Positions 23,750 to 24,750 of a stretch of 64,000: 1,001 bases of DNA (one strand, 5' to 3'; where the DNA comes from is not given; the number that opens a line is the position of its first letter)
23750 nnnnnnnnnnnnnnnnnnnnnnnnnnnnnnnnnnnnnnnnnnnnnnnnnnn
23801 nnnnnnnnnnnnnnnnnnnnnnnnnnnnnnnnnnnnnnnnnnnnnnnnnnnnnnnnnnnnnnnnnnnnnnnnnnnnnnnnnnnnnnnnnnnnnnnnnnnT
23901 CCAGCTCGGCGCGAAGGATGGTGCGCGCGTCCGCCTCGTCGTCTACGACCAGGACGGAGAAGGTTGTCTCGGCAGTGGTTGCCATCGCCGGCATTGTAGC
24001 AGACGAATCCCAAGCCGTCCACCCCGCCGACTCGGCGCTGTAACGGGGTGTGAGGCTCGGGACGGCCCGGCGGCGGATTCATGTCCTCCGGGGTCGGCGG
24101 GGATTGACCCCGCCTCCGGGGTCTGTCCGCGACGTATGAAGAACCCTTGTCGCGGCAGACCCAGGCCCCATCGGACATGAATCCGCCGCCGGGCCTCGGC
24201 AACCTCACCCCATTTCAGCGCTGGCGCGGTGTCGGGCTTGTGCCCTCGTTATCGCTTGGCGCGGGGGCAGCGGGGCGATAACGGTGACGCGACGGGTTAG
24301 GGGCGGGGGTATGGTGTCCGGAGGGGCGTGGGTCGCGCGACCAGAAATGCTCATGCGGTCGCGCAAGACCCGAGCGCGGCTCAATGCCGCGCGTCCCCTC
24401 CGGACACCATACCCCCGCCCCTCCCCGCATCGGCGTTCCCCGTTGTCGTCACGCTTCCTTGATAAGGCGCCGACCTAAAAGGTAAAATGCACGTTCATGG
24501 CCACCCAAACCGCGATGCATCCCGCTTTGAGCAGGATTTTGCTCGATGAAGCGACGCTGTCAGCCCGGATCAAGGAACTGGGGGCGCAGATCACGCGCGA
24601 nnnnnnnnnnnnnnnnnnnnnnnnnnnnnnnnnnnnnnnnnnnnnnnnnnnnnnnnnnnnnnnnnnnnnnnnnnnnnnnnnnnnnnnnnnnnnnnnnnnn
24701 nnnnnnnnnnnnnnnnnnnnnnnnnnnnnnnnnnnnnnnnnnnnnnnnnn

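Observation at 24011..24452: Two convergent copies of an unrecognised three-way-junction element with compensatory changes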

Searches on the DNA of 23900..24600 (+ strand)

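Call 5: search_rna_families(source=window, start=23900, end=24600, threshold=evalue, max_evalue=10, show_alignments=3)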
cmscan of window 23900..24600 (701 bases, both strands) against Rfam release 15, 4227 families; matches with E-value up to 10: 26.
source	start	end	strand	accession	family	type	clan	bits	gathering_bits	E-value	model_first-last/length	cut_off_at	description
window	24269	24456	-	RF04119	MIR1858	Gene; miRNA;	-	44.7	137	2.5e-06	1-197/197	no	MIR1858 microRNA precursor family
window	24268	24456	-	RF04159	MIR1437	Gene; miRNA;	-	44.7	168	2.8e-06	1-192/192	no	MIR1437 microRNA precursor family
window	24299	24422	-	RF03558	mir-629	Gene; miRNA;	-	41.9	72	2.1e-05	1-83/83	no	mir-629 microRNA precursor family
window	24268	24456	+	RF04159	MIR1437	Gene; miRNA;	-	41.5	168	1.4e-05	1-192/192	no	MIR1437 microRNA precursor family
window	24279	24437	+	RF04119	MIR1858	Gene; miRNA;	-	39.7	137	3.3e-05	1-197/197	no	MIR1858 microRNA precursor family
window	24061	24195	-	RF00102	VA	Gene;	-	37.4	62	0.00021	1-159/159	no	VA RNA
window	24304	24417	+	RF03964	mir-H1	Gene; miRNA;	-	35.3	97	0.00051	1-85/85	no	mir-H1 microRNA precursor family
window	24035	24221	-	RF04159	MIR1437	Gene; miRNA;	-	34.2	168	0.00058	1-192/192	no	MIR1437 microRNA precursor family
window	24290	24432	-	RF03349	mir-3151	Gene; miRNA;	-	34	83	0.00065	1-85/85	no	mir-3151 microRNA precursor family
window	24304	24417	-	RF03964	mir-H1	Gene; miRNA;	-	33.3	97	0.0015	1-85/85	no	mir-H1 microRNA precursor family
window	24301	24420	+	RF03816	MIR6297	Gene; miRNA;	-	32.2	114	0.00056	1-107/107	no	MIR6297 microRNA precursor family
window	24290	24429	+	RF03349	mir-3151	Gene; miRNA;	-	29.7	83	0.0065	1-85/85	no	mir-3151 microRNA precursor family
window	24035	24222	-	RF04119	MIR1858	Gene; miRNA;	-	28.8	137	0.0096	1-197/197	no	MIR1858 microRNA precursor family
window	24064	24198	+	RF00102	VA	Gene;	-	28.6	62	0.015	1-159/159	no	VA RNA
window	24298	24423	-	RF00879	mir-615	Gene; miRNA;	-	28.6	90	0.016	1-85/85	no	mir-615 microRNA precursor family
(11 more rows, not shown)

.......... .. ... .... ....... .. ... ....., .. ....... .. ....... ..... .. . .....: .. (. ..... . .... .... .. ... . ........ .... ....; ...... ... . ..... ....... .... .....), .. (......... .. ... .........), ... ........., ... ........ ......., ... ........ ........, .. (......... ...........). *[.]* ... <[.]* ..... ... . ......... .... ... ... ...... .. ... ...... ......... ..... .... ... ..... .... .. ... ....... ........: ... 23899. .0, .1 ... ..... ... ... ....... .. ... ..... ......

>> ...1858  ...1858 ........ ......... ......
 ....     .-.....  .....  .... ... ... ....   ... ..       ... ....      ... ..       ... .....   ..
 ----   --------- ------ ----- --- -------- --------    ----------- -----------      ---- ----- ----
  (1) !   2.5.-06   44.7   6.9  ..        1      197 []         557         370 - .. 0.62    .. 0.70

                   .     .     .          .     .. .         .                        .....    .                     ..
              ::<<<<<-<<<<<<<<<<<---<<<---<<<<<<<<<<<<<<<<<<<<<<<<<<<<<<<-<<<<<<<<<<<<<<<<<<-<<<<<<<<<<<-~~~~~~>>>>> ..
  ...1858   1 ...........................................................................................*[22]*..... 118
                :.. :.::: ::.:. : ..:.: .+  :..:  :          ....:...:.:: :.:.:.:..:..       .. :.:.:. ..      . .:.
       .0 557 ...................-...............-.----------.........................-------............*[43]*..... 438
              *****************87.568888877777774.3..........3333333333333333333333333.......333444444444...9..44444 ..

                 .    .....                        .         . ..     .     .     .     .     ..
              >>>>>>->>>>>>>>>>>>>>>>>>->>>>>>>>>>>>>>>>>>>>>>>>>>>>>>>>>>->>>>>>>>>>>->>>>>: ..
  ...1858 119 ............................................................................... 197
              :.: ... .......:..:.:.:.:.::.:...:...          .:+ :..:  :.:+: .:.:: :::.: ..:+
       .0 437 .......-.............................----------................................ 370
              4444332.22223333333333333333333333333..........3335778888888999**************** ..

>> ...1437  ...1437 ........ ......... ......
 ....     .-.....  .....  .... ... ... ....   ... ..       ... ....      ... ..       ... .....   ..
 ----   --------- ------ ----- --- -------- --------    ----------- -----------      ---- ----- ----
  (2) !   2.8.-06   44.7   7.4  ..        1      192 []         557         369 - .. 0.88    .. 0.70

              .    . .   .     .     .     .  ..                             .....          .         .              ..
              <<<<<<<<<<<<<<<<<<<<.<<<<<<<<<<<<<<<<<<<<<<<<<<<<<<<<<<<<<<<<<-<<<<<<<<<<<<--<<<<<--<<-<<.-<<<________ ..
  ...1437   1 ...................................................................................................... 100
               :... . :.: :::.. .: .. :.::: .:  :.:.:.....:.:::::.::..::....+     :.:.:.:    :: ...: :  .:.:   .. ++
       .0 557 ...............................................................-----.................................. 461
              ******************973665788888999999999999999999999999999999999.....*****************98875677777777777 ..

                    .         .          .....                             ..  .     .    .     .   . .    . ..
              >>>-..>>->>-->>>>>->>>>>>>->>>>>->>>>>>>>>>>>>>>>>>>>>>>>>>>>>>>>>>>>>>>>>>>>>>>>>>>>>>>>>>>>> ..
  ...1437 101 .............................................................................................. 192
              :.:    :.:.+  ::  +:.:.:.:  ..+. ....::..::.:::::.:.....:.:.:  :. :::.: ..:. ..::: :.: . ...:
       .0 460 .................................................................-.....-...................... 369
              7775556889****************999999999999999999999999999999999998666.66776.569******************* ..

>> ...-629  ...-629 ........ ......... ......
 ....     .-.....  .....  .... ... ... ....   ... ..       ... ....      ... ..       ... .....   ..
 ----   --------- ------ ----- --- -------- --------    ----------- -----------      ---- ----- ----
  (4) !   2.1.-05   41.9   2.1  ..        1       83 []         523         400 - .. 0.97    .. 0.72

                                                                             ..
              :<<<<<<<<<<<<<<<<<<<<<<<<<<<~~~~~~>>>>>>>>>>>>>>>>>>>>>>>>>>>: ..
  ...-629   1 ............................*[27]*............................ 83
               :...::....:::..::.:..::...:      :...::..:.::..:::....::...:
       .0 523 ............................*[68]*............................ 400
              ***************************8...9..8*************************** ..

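Call 26: build_rna_model(alignment_id=A2, structure=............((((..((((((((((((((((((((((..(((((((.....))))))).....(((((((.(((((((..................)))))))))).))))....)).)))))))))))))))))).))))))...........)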
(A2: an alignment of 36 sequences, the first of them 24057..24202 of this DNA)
Model R1 built from alignment A2 (36 sequences, 157 columns); structure: as given.
model positions 146; base pairs 46; branch points 1; effective number of sequences 2.11; information 0.59 bits per position. Calibrated on 0.2 Mb of random sequence (short: E-values are rough).
structure used (alignment columns):
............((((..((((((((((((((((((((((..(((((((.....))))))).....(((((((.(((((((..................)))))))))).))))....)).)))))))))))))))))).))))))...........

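Call 27: search_with_rna_model(model_id=R1, sources=[window, L001, L002, L009, L010, L016, L081, L082, L084, L085, L086, L087, L088, L089, L090, L091, L092, L093, L094, L095, L096, L097, L098, L099, L100, L101, L102, L103, L104, L105, L106, L107, L108, L109, L110, L111, L112, L113, L114, L115, L116, L117, L118, L119, L120, L121, L122, L123, L124], max_evalue=0.01, make_alignment=true)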
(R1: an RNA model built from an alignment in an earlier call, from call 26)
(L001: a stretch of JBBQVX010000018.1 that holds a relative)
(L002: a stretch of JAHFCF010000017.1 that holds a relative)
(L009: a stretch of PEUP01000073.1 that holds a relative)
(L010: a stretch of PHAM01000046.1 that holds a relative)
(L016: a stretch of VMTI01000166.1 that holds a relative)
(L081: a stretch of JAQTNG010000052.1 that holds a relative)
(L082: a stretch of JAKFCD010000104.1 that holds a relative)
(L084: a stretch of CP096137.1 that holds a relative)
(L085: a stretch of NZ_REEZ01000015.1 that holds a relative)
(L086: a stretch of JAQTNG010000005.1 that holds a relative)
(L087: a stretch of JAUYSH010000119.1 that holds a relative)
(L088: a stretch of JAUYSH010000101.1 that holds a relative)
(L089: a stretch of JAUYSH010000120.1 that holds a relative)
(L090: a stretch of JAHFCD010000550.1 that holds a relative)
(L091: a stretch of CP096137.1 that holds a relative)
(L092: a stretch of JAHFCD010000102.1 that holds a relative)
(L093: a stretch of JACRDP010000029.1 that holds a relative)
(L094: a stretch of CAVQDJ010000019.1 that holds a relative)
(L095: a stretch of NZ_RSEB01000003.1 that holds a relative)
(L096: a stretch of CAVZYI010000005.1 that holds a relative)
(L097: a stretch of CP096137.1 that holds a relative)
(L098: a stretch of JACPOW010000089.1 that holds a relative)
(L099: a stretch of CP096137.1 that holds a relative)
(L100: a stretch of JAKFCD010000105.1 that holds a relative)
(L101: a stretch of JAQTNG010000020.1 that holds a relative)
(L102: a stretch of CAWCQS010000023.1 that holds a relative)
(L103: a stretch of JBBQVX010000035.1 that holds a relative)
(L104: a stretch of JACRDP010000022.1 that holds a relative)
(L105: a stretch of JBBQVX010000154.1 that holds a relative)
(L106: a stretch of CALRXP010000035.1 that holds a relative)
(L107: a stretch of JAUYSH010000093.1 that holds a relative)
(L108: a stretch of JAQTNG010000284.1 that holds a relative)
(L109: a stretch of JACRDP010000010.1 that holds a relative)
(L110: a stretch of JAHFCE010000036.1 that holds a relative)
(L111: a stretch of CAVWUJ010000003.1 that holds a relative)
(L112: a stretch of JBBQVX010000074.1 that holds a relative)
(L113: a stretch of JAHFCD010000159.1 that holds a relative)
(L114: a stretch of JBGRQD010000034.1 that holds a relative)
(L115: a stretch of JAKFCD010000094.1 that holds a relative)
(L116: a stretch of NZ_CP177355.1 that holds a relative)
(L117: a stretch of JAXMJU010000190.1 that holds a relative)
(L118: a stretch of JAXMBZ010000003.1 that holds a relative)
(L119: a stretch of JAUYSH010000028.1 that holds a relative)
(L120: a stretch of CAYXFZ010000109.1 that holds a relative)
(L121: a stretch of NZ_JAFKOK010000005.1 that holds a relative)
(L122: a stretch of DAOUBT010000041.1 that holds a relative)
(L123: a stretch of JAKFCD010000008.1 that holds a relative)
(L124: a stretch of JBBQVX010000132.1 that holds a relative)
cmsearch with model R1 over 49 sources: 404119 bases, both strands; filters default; matches with E-value up to 0.01: 100.
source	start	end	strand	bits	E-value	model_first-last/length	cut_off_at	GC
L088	5294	5438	-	153.1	7.8e-30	1-146/146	no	0.7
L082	6004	6149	+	152.3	1.2e-29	1-146/146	no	0.67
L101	7711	7857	+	152.2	1.2e-29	1-146/146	no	0.67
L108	2596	2742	+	151.4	1.8e-29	1-146/146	no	0.67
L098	5081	5227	+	150.3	3.1e-29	1-146/146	no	0.65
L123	2468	2614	-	148.2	8.8e-29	1-146/146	no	0.64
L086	1740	1888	+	146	2.6e-28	1-146/146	no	0.68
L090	740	885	-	145.5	3.2e-28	1-146/146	no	0.66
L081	2655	2802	+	145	4.1e-28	1-146/146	no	0.68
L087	2160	2304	+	144.8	4.6e-28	1-146/146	no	0.72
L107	2960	3104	+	143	1.1e-27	1-146/146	no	0.7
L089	6663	6807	+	142.1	1.7e-27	1-146/146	no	0.69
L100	3694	3840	+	141.3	2.6e-27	1-146/146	no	0.73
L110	5965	6108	+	137.9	1.4e-26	1-146/146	no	0.67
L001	3790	3936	-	136.7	2.4e-26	1-146/146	no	0.66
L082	6250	6397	-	136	3.5e-26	1-146/146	no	0.69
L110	6219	6366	-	135.7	3.9e-26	1-146/146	no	0.67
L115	1017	1164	-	135.7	4e-26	1-146/146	no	0.66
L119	6829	6972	-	133.7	1e-25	1-146/146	no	0.7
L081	2895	3038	-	132.8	1.6e-25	1-146/146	no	0.68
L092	5253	5397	-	131.1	3.8e-25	1-146/146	no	0.66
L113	1665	1809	+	125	7.2e-24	1-146/146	no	0.68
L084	355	499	-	122.7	2.2e-23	1-146/146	no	0.71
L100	3935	4079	-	122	3.1e-23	1-146/146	no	0.71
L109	3990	4137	+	121.4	4.4e-23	1-146/146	no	0.69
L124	326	470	-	120.1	8e-23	1-146/146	no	0.68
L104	6714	6858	+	119.9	8.8e-23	1-146/146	no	0.71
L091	5051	5196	+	118.1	2.2e-22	1-146/146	no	0.65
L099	4950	5095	+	118.1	2.2e-22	1-146/146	no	0.73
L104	6902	7051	-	116.6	4.5e-22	1-146/146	no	0.69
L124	113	255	+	115.8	6.6e-22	1-146/146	no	0.66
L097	2237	2383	+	114.4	1.3e-21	1-146/146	no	0.65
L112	28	169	-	113.8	1.8e-21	1-146/146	no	0.68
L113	1841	1985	-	113.2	2.3e-21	1-146/146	no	0.76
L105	208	351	-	111.1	6.6e-21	1-146/146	no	0.66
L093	647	791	-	109.9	1.2e-20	1-146/146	no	0.7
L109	4239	4383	-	104.7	1.5e-19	1-146/146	no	0.7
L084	185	328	+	104.5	1.7e-19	1-146/146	no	0.71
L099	5156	5303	-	103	3.6e-19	1-146/146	no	0.7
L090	499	639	+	101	9.4e-19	1-146/146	no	0.7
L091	5253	5398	-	100.1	1.4e-18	1-146/146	no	0.74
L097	2445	2590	-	99.6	1.8e-18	1-146/146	no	0.72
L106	6901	7022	+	97.7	4.8e-18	1-123/146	3'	0.67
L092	4987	5125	+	91.5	9.5e-17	1-146/146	no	0.66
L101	7890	8000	-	89.7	2.4e-16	35-146/146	5'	0.67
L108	2857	2996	-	89.2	3e-16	1-146/146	no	0.71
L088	5037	5179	+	85.1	2.3e-15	1-146/146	no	0.66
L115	837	977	+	83.3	5.3e-15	1-146/146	no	0.71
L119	6567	6707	+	82.3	8.8e-15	1-146/146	no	0.67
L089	6908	7047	-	77.5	9.1e-14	1-146/146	no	0.7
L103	4802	4911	+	75.7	2.2e-13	1-110/146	3'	0.69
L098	5229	5369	-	74.1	4.8e-13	1-146/146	no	0.68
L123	2237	2375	+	69.9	3.7e-12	1-146/146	no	0.71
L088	5292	5436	+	42.1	3e-06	1-146/146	no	0.69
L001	3788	3934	+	42.1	3.1e-06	1-146/146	no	0.67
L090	738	883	+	41.4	4.3e-06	1-146/146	no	0.66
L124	325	468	+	40.9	5.6e-06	1-146/146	no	0.68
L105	207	350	+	40.7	6e-06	1-146/146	no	0.66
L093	646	790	+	40.7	6.1e-06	1-146/146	no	0.7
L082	6249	6396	+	40.5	6.6e-06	1-146/146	no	0.69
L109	4238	4382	+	40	8.8e-06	1-146/146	no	0.7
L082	6006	6151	-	39.6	1e-05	1-146/146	no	0.67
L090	500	640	-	39.5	1.1e-05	1-146/146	no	0.7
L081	2657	2803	-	39.3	1.2e-05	1-146/146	no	0.67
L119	6828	6971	+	39.3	1.2e-05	1-146/146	no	0.7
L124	114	256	-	39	1.4e-05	1-146/146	no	0.66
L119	6568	6708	-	38.7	1.6e-05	1-146/146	no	0.67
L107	2962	3106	-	38.7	1.6e-05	1-146/146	no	0.7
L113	1667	1810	-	38.6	1.7e-05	1-146/146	no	0.69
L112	27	168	+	38.6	1.7e-05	1-146/146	no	0.68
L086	1740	1891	-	37.6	2.7e-05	1-146/146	no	0.68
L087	2162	2305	-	36.6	4.5e-05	1-146/146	no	0.72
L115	1016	1162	+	36.5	4.8e-05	1-146/146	no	0.65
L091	5052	5197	-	36.3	5.4e-05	1-146/146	no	0.64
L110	6218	6364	+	36.2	5.5e-05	1-146/146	no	0.66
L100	3934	4078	+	36.2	5.7e-05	1-146/146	no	0.71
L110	5966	6109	-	36.1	5.8e-05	1-146/146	no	0.67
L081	2894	3037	+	36.1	5.8e-05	1-146/146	no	0.68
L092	4988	5126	-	36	6.1e-05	1-146/146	no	0.66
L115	838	978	-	36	6.2e-05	1-146/146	no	0.72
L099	5155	5302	+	35.6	7.3e-05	1-146/146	no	0.69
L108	2598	2744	-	35.1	9.6e-05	1-146/146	no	0.67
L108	2856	2995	+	35.1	9.6e-05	1-146/146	no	0.71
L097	2238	2384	-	34.7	0.00012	1-146/146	no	0.65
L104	6901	7050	+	34.6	0.00012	1-146/146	no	0.69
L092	5251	5395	+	34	0.00016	1-146/146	no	0.67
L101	7712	7859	-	32.7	0.0003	1-146/146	no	0.68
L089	6665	6808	-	32.4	0.00035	1-146/146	no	0.69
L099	4951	5096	-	31.8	0.00047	1-146/146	no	0.73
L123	2466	2612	+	31.8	0.00048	1-146/146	no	0.64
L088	5038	5180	-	31.5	0.00055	1-146/146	no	0.66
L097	2444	2589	+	31.2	0.00063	1-146/146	no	0.72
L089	6907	7046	+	31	0.00073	1-146/146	no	0.71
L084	353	497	+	30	0.0012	1-146/146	no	0.71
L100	3696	3841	-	29.9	0.0012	1-146/146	no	0.73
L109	3992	4138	-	28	0.003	1-146/146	no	0.68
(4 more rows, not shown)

Alignment A3: 100 matches aligned to the model, 283 columns, each read 5' to 3' on its own strand. Consensus structure (alignment columns), stored with it:
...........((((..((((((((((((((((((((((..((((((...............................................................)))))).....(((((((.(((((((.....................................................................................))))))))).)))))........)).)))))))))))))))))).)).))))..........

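Call 52: search_with_rna_model(model_id=R1, sources=[L127, L128, L129, L130, L131, L132, L133, L134, L135, L136, L137, L138, L139, L140, L141, L142], max_evalue=0.001)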
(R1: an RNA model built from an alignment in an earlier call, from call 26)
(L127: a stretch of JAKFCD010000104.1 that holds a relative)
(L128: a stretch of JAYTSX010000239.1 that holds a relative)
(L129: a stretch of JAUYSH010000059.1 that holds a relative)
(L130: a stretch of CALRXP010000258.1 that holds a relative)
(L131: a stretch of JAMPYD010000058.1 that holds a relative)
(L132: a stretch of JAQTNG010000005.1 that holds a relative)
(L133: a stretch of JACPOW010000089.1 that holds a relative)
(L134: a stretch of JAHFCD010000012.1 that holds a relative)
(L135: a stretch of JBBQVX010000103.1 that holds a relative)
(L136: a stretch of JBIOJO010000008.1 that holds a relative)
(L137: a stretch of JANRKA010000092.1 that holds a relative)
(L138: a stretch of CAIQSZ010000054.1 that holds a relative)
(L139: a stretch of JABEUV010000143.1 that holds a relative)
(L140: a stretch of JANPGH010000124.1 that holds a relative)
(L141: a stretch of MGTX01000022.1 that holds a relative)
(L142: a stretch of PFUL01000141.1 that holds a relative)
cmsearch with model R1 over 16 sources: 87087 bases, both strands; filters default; matches with E-value up to 0.001: 12.
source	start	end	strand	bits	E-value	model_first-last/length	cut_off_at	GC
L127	3595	3740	-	152.3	2.5e-30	1-146/146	no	0.67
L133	2357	2503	-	150.3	6.7e-30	1-146/146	no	0.65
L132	3375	3523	-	146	5.6e-29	1-146/146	no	0.68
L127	3347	3494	+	136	7.4e-27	1-146/146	no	0.69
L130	3342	3482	+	96.9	1.5e-18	1-146/146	no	0.69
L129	3347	3486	+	81.7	2.5e-15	1-146/146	no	0.69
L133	2215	2355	+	74.1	1e-13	1-146/146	no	0.68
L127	3348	3495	-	40.5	1.4e-06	1-146/146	no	0.69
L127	3593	3738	+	39.6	2.2e-06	1-146/146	no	0.67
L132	3372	3523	+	37.6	5.9e-06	1-146/146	no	0.68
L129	3348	3487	-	35.8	1.4e-05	1-146/146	no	0.69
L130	3343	3483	-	33.3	5e-05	1-146/146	no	0.69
